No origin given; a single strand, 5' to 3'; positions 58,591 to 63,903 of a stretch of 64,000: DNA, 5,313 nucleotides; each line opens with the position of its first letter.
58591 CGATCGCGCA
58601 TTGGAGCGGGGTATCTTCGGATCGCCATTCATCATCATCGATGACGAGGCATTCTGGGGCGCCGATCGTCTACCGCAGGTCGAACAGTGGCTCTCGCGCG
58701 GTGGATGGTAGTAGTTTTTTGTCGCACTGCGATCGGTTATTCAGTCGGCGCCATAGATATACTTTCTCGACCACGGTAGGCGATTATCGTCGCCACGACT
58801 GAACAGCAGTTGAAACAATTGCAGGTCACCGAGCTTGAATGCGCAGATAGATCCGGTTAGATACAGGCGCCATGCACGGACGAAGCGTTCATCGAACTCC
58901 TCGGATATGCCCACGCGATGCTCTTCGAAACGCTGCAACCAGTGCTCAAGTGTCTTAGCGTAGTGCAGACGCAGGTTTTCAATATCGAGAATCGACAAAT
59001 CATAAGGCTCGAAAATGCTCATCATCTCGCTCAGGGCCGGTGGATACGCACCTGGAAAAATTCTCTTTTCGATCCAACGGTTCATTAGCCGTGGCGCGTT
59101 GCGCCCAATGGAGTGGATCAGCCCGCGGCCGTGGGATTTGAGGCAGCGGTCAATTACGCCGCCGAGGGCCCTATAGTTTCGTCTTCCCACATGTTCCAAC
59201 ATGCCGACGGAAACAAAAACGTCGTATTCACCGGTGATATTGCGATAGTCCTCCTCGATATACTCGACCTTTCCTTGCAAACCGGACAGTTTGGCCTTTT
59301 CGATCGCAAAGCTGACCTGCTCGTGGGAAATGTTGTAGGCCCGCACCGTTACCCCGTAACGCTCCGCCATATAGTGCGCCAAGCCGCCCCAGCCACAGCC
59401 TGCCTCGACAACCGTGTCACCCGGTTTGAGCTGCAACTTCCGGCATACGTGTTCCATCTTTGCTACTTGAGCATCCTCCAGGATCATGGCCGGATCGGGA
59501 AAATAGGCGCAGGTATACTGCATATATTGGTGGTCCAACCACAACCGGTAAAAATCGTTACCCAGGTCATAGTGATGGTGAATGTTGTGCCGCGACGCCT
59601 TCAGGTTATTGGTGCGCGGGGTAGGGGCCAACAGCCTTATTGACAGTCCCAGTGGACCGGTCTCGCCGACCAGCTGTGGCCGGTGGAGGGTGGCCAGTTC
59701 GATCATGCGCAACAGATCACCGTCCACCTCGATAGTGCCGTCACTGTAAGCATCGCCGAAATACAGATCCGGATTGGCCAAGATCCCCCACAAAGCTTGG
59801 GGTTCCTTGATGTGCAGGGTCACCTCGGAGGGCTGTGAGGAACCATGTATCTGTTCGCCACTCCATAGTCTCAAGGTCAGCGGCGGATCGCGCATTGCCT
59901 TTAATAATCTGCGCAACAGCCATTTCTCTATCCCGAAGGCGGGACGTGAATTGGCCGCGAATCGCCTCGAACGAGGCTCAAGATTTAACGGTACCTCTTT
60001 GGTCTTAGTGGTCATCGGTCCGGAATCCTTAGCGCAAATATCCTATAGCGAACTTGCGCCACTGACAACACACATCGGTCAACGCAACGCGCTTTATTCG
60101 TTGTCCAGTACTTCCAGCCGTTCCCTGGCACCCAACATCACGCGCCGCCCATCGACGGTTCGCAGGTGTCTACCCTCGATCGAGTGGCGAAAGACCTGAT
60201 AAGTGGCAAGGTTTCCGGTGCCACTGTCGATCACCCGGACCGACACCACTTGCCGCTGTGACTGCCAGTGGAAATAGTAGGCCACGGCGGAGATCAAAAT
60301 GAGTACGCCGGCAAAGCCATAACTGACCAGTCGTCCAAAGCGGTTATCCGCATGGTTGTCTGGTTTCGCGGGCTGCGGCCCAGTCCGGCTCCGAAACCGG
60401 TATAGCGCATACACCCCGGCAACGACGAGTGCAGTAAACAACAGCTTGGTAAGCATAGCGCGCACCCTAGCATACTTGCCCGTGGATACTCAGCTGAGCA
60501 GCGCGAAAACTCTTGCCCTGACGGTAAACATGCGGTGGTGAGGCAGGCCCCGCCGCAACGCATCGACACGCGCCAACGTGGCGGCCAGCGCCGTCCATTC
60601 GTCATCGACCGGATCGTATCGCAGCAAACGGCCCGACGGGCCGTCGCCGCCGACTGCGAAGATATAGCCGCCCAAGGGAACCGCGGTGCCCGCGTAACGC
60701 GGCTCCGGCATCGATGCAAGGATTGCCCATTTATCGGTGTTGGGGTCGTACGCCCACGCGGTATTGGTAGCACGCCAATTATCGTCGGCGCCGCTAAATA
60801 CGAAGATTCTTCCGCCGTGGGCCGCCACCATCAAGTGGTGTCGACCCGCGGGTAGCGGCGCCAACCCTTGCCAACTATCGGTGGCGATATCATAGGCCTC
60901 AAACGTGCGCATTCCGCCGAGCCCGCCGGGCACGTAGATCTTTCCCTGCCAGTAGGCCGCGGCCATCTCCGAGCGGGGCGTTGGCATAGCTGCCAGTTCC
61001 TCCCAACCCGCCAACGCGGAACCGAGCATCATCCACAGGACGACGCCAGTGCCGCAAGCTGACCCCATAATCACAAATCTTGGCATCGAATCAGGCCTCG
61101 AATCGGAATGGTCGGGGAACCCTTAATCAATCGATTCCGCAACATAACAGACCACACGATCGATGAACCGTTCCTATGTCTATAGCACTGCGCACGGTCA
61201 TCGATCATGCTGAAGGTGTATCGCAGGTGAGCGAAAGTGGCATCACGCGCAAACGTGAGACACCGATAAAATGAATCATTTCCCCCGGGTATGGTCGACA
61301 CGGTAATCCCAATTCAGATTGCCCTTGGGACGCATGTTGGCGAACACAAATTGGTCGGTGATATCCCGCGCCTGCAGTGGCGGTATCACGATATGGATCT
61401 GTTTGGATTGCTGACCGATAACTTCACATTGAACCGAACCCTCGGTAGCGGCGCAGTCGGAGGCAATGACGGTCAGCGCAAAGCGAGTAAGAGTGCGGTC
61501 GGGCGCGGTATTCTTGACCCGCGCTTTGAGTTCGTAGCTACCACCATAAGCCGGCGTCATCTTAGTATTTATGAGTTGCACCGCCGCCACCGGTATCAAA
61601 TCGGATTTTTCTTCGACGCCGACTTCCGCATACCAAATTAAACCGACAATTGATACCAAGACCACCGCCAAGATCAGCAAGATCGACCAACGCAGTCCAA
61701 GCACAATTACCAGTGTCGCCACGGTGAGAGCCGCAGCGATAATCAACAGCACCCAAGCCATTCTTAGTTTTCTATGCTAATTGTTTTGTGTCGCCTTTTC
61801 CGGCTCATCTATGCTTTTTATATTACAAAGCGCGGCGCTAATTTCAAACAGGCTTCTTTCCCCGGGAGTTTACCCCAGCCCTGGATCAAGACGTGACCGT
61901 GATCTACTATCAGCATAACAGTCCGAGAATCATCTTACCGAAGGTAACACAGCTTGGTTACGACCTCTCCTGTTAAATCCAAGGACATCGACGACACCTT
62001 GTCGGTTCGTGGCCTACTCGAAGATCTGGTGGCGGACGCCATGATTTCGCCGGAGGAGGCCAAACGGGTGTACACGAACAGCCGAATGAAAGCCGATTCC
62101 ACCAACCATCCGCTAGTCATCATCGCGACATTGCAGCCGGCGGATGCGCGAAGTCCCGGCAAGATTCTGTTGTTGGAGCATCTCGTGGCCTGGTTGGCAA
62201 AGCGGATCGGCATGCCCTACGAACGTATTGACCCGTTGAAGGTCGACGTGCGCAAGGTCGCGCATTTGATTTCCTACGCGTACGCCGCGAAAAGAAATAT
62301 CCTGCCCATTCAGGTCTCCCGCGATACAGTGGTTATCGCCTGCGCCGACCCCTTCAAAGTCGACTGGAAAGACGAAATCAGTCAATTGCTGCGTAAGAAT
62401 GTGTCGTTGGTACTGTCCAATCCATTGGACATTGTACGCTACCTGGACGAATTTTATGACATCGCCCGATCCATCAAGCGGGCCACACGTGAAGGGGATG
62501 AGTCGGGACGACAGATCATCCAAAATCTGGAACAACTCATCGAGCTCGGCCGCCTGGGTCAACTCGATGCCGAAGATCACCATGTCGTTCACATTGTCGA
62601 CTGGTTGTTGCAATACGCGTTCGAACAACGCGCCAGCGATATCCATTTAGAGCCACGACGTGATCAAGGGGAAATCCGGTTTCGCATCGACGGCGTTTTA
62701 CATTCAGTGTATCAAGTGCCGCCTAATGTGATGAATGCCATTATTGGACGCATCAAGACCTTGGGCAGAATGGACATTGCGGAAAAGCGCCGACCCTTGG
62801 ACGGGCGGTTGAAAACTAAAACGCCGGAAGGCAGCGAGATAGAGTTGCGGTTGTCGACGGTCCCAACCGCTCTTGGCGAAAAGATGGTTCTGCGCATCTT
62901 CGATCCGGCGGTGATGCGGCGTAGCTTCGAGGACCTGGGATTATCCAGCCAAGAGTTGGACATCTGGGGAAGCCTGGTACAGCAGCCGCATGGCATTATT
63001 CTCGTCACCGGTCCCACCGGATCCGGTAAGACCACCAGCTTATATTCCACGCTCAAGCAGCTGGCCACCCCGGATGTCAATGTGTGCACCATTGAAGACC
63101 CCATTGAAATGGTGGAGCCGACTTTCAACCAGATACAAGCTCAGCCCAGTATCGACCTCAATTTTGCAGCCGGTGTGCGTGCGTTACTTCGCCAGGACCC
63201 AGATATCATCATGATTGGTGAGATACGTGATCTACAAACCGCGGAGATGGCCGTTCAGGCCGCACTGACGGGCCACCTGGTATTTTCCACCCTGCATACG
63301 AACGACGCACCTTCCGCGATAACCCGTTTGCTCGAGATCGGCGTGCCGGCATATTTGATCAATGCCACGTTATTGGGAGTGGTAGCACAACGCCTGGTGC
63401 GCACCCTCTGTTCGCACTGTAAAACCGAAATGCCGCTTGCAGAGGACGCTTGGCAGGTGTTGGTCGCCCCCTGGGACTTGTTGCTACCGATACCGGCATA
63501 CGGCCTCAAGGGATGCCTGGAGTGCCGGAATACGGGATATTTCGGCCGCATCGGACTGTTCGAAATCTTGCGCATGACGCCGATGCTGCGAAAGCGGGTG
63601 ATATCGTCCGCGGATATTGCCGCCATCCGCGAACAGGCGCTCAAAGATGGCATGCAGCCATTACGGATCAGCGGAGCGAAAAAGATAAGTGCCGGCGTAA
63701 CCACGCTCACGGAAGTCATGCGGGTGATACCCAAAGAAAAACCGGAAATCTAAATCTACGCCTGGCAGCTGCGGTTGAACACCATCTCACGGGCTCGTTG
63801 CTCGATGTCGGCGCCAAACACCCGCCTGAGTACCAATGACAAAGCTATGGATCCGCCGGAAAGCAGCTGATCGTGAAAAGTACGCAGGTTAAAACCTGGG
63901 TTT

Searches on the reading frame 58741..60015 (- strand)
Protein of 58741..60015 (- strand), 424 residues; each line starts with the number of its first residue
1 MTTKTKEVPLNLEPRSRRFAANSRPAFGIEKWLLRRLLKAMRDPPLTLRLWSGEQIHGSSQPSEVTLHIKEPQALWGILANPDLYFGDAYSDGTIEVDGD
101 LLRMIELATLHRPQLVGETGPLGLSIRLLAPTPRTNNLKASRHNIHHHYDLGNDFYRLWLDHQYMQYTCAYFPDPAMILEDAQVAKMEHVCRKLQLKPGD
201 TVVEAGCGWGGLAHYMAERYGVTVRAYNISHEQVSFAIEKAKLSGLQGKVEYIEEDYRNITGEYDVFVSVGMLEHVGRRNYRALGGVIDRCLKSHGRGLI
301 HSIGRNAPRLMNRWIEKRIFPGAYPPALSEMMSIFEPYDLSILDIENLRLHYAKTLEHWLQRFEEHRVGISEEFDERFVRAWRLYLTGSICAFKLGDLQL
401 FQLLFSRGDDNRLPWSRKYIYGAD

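Call 64: search_protein_families(library=pfam, proteins=[window:58741-60015:-], max_evalue=0.001)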
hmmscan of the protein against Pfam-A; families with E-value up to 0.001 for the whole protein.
window:58741-60015:- (424 aa): 9 families
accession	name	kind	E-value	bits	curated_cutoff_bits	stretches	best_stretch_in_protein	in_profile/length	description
PF02353.26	CMAS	-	4.6e-81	272.6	27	1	139-403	4-273/273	Mycolic acid cyclopropane synthetase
PF13649.12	Methyltransf_25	-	1.7e-11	45.1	27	1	202-296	1-97/97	Methyltransferase domain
PF25371.1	DUF7884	-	6.6e-11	42.7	27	1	34-109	2-79/90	Domain of unknown function (DUF7884)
PF08241.18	Methyltransf_11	-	2.5e-09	38.1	21.2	1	204-297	2-92/95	Methyltransferase domain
PF13847.12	Methyltransf_31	-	1.3e-06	28.6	27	1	197-304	2-113/145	Methyltransferase domain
PF08242.18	Methyltransf_12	-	5.9e-06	27.4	30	1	203-296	1-96/98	Methyltransferase domain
PF13489.12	Methyltransf_23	-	1.4e-05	25.3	27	1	196-310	20-124/164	Methyltransferase domain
PF01728.25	FtsJ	-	0.00048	20.5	24.1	1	185-257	7-82/181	FtsJ-like methyltransferase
PF05175.20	MTS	-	0.00062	19.9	23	0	194-268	27-103/170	Methyltransferase small domain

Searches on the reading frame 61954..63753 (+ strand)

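Call 64: search_protein_families(library=pfam, proteins=[window:61954-63753:+], max_evalue=0.001)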
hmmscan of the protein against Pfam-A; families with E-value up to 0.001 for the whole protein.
window:61954-63753:+ (599 aa): 4 families
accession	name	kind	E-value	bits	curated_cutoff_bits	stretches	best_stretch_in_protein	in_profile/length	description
PF00437.27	T2SSE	-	9.1e-122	406.7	24.9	1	207-590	4-370/370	Type II/IV secretion system protein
PF05157.20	MshEN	-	3.9e-17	62.5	23.1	1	86-173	2-89/90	MshEN domain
PF25199.1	nSTAND_NTPase5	-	2.7e-05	24.5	34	1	343-397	38-93/145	Novel STAND NTPase 5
PF13401.12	AAA_22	-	0.00027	21.7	27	0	345-380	4-39/130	AAA domain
